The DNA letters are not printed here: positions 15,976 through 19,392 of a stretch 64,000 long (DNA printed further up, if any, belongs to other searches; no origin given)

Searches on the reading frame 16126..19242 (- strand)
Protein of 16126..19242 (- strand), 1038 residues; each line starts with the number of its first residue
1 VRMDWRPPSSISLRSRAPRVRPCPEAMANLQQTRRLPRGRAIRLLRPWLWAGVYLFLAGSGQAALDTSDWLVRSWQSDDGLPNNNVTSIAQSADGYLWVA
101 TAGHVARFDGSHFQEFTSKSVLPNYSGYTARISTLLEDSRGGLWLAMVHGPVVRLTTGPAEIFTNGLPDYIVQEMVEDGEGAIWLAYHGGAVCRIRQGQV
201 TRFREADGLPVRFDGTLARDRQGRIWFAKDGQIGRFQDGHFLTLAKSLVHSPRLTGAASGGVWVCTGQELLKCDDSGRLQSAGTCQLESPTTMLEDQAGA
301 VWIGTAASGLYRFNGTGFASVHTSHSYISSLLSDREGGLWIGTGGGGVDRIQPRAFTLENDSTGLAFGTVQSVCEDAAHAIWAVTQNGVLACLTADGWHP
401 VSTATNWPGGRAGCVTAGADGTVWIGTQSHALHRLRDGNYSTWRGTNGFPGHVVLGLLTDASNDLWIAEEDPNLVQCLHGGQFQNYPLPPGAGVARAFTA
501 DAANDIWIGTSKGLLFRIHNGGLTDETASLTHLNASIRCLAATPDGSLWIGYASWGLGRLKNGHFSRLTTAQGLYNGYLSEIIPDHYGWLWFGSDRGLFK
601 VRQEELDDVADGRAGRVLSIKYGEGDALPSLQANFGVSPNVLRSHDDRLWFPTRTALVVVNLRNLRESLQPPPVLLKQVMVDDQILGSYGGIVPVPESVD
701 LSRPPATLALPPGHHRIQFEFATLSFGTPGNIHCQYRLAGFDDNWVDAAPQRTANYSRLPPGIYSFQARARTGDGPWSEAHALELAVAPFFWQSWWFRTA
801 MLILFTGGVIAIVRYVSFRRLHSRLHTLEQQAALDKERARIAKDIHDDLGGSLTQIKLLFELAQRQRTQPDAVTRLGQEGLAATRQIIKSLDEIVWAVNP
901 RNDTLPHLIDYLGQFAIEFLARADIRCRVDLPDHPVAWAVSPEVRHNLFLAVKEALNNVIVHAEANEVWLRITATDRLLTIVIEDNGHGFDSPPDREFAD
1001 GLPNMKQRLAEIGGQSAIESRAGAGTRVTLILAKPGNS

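Call 45: search_protein_families(library=pfam, proteins=[window:16126-19242:-], max_evalue=0.001)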
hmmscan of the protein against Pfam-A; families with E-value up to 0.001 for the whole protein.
window:16126-19242:- (1038 aa): 6 families
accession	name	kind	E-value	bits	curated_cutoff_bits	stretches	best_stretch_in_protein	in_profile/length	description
PF07494.17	Reg_prop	-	3.9e-36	118.9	20.4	1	80-102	1-23/24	Two component regulator propeller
PF07495.19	Y_Y_Y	-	1.3e-12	47.9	26.6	1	726-783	2-60/65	Y_Y_Y domain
PF24684.1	Vgb_lyase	-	4.6e-11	42.5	50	1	377-552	22-198/290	Virginiamycin B lyase family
PF02518.31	HATPase_c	-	2e-10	41.5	26.4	1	947-1033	5-108/111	Histidine kinase-, DNA gyrase B-, and HSP90-like ATPase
PF07730.19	HisKA_3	-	1.8e-08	35.3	24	1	837-900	1-65/68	Histidine kinase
PF13581.12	HATPase_c_2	-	6.1e-07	29.9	27.4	1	938-993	22-82/127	Histidine kinase-like ATPase domain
